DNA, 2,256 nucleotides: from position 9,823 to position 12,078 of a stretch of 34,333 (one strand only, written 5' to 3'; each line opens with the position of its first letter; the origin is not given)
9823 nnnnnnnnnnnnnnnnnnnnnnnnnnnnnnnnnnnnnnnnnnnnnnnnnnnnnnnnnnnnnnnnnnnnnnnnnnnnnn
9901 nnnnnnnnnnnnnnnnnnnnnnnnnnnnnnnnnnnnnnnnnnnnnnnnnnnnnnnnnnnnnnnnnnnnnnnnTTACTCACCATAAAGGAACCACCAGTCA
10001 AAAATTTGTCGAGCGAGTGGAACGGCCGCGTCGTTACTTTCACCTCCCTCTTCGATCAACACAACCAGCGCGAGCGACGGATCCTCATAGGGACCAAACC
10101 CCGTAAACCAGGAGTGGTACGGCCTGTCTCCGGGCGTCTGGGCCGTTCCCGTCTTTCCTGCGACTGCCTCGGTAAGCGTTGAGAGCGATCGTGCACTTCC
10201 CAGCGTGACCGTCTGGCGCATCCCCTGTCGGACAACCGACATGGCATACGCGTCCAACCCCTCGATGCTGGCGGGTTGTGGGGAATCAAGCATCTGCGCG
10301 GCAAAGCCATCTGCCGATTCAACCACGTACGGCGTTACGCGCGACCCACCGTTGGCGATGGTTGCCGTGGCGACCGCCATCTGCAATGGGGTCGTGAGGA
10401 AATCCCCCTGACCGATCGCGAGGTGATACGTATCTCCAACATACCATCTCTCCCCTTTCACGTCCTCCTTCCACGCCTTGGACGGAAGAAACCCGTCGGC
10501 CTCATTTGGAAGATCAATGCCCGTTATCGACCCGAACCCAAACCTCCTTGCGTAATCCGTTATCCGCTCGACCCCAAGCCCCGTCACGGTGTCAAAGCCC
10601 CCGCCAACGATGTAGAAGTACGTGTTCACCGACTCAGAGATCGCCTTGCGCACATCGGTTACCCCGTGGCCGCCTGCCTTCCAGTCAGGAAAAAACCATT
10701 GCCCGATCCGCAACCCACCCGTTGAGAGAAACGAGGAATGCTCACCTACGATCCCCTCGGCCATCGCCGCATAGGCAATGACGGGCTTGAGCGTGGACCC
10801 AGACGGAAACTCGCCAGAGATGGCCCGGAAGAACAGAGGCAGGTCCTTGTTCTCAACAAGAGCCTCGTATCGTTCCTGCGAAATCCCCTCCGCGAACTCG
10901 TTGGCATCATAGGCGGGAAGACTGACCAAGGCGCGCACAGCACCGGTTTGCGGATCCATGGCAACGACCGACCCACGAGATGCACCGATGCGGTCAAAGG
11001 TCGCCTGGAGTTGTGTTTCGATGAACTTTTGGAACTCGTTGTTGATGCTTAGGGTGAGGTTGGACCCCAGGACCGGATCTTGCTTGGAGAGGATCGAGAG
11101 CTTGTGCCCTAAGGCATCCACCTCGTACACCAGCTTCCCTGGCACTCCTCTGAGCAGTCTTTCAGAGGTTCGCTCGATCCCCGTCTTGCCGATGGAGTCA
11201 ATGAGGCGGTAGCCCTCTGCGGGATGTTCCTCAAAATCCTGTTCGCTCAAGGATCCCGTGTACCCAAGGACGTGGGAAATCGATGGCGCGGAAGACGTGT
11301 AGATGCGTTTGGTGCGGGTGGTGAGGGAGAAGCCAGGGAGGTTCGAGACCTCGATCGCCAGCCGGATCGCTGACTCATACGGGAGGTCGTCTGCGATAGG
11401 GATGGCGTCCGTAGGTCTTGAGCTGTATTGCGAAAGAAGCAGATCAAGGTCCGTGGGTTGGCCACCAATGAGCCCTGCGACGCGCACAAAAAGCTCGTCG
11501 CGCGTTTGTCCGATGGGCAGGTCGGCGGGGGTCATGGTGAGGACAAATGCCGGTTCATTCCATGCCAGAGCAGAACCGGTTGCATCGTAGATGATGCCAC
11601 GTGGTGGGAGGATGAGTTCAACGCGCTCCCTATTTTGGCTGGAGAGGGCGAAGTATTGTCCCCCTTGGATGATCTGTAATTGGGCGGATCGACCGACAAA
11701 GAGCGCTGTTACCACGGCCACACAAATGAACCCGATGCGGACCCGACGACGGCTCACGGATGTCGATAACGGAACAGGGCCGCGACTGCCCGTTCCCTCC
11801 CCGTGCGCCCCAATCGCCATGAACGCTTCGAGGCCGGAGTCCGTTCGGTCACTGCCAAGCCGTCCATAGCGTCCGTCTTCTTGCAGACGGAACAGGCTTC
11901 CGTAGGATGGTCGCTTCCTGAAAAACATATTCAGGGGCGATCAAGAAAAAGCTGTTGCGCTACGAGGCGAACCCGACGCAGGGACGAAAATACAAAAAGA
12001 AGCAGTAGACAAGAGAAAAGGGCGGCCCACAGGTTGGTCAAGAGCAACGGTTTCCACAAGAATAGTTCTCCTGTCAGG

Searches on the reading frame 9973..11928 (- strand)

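Call 38: search_protein_families(library=pfam, proteins=[window:9973-11928:-], max_evalue=0.001)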
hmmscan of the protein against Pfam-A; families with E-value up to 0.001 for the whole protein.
window:9973-11928:- (651 aa): 2 families
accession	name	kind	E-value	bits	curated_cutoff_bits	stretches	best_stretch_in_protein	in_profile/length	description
PF00905.27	Transpeptidase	-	2.4e-55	188.3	22.1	1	319-643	1-298/299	Penicillin binding protein transpeptidase domain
PF03717.20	PBP_dimer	-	1.5e-31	110.6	24.4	1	107-277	3-176/180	Penicillin-binding Protein dimerisation domain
